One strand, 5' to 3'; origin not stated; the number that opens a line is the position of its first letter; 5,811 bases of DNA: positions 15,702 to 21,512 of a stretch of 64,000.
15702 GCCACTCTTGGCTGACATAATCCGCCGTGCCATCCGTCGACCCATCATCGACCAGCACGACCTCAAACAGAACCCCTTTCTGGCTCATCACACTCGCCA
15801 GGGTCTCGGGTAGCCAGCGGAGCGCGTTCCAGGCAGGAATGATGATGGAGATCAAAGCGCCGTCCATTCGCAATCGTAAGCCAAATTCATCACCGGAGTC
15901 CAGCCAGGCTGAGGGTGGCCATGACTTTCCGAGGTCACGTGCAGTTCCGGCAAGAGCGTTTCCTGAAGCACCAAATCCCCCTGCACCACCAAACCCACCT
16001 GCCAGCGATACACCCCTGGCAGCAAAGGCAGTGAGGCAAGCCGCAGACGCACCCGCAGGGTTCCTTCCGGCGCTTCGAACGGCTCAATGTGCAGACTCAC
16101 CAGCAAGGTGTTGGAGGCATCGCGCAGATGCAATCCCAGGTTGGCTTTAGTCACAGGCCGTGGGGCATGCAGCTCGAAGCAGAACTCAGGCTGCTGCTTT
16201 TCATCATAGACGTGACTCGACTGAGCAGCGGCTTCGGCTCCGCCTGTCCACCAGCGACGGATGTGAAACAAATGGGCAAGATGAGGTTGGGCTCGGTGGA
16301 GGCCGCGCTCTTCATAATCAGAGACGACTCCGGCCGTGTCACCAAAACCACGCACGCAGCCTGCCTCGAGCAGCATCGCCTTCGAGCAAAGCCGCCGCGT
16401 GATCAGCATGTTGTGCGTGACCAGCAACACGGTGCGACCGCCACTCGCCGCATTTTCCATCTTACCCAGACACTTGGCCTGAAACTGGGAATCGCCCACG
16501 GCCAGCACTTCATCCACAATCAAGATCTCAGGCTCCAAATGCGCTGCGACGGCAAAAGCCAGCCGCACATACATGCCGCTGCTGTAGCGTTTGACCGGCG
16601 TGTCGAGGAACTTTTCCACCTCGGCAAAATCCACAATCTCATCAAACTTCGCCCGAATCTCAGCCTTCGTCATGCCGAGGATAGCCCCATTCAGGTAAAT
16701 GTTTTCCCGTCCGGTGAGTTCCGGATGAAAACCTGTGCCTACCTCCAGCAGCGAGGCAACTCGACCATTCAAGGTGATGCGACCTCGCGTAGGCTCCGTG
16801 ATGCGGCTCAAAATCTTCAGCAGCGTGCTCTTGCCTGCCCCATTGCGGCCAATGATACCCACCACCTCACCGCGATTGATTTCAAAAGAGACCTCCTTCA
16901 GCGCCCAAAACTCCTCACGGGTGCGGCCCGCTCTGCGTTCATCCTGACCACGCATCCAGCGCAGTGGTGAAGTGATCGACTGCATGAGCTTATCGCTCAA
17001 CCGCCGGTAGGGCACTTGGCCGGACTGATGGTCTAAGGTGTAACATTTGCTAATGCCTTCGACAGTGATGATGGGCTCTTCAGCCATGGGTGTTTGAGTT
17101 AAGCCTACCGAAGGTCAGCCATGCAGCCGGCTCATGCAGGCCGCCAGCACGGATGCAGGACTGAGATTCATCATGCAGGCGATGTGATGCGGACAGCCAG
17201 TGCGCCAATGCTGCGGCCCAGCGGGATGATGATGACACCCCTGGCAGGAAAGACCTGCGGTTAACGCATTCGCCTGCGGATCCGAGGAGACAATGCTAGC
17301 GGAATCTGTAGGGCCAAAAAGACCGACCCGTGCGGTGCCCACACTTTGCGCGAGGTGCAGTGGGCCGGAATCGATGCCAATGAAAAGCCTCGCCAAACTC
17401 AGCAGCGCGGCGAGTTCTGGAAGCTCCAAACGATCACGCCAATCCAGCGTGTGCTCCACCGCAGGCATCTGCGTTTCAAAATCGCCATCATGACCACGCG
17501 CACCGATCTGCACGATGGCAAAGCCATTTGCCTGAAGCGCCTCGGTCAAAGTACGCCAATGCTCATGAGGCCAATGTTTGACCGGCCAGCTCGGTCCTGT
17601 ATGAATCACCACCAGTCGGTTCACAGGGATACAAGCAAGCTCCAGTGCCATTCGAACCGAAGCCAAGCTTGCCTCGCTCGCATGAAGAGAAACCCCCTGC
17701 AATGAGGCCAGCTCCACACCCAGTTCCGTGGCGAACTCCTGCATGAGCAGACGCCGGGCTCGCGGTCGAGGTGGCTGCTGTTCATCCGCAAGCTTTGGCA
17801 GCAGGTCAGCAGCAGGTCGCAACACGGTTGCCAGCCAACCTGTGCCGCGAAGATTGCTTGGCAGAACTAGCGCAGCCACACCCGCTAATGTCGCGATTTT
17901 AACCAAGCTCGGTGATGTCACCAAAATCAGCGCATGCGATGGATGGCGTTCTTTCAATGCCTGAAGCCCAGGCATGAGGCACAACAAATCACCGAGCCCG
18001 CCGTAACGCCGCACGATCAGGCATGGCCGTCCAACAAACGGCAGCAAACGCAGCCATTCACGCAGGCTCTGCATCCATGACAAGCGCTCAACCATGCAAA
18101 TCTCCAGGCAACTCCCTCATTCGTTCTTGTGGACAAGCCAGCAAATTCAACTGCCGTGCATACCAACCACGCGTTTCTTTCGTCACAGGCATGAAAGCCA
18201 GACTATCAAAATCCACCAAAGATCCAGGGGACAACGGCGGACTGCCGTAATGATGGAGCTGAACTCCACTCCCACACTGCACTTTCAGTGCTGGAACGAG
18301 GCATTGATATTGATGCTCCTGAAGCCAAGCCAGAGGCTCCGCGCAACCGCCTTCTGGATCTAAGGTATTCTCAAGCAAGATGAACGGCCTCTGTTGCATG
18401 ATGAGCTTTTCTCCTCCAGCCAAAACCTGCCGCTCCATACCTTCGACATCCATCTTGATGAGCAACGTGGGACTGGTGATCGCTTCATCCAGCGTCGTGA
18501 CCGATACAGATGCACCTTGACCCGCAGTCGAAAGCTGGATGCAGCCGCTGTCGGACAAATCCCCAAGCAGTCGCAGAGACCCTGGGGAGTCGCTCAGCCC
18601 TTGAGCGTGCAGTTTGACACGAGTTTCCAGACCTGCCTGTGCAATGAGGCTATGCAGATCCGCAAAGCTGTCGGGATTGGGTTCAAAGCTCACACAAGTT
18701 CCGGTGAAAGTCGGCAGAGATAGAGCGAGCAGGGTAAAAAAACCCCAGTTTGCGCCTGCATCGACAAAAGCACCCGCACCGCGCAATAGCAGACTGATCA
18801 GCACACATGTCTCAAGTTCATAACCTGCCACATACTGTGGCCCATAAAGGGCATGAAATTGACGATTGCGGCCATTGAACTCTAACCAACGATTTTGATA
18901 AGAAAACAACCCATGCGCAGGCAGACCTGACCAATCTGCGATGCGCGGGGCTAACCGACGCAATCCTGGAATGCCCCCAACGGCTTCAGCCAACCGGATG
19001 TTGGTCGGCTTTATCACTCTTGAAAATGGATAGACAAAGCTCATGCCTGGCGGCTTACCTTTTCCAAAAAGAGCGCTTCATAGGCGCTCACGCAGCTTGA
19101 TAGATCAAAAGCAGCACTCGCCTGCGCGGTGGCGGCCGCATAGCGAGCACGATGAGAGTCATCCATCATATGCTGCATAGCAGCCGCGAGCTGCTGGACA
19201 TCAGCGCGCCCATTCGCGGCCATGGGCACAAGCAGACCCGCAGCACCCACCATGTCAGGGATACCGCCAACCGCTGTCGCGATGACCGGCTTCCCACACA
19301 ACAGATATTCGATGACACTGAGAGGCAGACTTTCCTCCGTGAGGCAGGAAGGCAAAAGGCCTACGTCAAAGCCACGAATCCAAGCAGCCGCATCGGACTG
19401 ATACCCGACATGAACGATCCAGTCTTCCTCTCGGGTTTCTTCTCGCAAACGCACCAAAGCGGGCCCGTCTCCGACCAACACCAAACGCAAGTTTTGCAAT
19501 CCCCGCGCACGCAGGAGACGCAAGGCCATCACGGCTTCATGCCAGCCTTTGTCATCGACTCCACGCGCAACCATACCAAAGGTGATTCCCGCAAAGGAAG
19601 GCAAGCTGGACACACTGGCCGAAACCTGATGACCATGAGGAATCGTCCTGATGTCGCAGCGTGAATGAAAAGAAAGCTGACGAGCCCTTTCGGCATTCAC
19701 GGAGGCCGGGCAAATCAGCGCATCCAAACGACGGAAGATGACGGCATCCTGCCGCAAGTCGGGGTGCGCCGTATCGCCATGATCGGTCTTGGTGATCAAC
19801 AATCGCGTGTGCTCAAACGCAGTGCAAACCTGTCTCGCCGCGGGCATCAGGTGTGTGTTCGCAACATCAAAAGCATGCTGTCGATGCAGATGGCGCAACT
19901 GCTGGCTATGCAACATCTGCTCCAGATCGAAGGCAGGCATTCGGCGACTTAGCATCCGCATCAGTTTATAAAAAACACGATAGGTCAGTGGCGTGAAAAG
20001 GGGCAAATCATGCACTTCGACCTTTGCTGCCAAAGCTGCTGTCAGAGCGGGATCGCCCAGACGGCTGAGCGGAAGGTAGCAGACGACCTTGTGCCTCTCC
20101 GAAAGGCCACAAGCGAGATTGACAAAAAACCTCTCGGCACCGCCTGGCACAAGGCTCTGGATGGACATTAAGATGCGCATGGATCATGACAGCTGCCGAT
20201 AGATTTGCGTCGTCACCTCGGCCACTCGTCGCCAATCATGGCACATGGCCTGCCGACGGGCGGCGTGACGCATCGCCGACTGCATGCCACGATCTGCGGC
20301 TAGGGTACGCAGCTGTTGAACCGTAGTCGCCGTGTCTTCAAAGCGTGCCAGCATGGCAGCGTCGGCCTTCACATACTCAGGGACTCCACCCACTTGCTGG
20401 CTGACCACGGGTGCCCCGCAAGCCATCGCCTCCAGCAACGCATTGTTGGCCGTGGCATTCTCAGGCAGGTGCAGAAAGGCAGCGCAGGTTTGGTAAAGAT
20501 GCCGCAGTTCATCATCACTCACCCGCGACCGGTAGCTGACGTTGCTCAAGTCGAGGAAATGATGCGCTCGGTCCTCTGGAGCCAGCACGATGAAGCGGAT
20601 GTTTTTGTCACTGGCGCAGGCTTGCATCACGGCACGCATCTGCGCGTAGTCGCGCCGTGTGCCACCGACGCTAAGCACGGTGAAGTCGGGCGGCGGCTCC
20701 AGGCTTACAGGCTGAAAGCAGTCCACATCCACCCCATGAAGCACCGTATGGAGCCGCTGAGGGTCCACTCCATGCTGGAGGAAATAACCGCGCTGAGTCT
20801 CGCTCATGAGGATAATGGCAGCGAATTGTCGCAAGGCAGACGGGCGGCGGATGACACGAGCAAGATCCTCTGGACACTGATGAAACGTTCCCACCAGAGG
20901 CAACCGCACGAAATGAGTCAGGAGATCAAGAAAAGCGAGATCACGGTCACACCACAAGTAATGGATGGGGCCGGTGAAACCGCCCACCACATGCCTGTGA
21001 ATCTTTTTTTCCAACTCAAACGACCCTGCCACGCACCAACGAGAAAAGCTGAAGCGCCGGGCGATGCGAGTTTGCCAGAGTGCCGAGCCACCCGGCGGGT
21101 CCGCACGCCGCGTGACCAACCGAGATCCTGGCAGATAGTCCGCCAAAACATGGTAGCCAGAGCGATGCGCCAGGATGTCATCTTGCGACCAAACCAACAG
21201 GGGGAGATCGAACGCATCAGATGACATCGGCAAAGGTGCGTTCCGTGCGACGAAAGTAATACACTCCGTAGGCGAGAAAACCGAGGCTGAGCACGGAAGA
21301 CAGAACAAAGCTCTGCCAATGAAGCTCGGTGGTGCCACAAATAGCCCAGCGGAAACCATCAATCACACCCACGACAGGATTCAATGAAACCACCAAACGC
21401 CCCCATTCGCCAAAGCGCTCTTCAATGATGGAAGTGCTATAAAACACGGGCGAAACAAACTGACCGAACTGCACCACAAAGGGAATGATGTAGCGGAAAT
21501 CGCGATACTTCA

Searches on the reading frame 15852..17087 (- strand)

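Call 81: search_protein_families(library=pfam, proteins=[window:15852-17087:-], max_evalue=0.00001)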
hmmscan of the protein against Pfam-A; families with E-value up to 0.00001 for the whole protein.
window:15852-17087:- (411 aa): 2 families
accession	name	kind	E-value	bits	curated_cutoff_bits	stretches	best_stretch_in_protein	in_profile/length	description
PF00005.33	ABC_tran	-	2.9e-24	86.7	25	1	63-194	1-135/137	ABC transporter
PF13304.12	AAA_21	-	2.9e-07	31.3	27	0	76-151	2-63/304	AAA domain, putative AbiEii toxin, Type IV TA system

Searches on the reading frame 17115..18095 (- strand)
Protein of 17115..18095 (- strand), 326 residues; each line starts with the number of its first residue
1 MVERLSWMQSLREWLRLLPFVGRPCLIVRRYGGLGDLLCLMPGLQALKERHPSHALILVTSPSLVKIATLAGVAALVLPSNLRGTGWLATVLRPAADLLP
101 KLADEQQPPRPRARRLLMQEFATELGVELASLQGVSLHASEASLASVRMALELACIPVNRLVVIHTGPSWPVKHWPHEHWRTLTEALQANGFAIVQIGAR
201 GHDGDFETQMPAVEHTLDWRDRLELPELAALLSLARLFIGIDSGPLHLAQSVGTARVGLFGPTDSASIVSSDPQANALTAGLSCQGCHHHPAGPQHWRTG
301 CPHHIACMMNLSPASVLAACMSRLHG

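Call 81: search_protein_families(library=pfam, proteins=[window:17115-18095:-], max_evalue=0.00001)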
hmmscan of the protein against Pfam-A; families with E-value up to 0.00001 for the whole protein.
window:17115-18095:- (326 aa): 1 family
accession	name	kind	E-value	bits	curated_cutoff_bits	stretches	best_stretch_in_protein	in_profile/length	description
PF01075.23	Glyco_transf_9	-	7.6e-24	84.8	22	1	141-290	86-239/247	Glycosyltransferase family 9 (heptosyltransferase)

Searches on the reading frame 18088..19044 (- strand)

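Call 81: search_protein_families(library=pfam, proteins=[window:18088-19044:-], max_evalue=0.00001)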
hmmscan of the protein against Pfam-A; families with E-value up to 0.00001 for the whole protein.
window:18088-19044:- (318 aa): 1 family
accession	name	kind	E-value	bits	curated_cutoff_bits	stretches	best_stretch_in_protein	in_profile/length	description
PF05050.19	Methyltransf_21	-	2.5e-12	47.7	22.7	1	95-247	1-172/173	Methyltransferase FkbM domain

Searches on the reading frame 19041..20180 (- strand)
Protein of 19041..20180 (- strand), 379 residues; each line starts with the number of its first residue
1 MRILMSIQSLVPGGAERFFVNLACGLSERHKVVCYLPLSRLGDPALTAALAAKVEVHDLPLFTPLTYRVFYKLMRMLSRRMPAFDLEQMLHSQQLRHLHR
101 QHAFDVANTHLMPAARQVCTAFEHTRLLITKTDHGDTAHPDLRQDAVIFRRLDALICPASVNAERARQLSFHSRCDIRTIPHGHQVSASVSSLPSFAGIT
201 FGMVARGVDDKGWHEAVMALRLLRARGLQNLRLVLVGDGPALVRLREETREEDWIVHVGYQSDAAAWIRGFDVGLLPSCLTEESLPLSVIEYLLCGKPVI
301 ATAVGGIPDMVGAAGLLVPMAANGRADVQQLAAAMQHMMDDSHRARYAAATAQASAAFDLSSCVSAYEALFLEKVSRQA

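Call 81: search_protein_families(library=pfam, proteins=[window:19041-20180:-], max_evalue=0.00001)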
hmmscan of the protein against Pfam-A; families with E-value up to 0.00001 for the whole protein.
window:19041-20180:- (379 aa): 3 families
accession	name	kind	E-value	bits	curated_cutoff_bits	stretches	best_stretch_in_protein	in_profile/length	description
PF13692.12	Glyco_trans_1_4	-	7.2e-23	81.9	27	1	200-341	3-142/142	Glycosyl transferases group 1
PF00534.26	Glycos_transf_1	-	2.6e-18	66.6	26.4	1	200-348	17-165/172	Glycosyl transferases group 1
PF13439.12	Glyco_transf_4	-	1.9e-07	31.7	28.5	1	12-183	1-165/170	Glycosyltransferase Family 4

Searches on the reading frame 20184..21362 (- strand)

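Call 81: search_protein_families(library=pfam, proteins=[window:20184-21362:-], max_evalue=0.00001)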
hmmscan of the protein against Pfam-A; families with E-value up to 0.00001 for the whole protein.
window:20184-21362:- (392 aa): 3 families
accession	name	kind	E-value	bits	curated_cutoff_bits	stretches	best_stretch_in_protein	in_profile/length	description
PF13524.12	Glyco_trans_1_2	-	3.2e-12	47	25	1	246-381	6-139/144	Glycosyl transferase-like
PF13692.12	Glyco_trans_1_4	-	3.7e-12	47.2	27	1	248-357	27-142/142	Glycosyl transferases group 1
PF00534.26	Glycos_transf_1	-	5.8e-12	45.9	26.4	1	272-370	72-171/172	Glycosyl transferases group 1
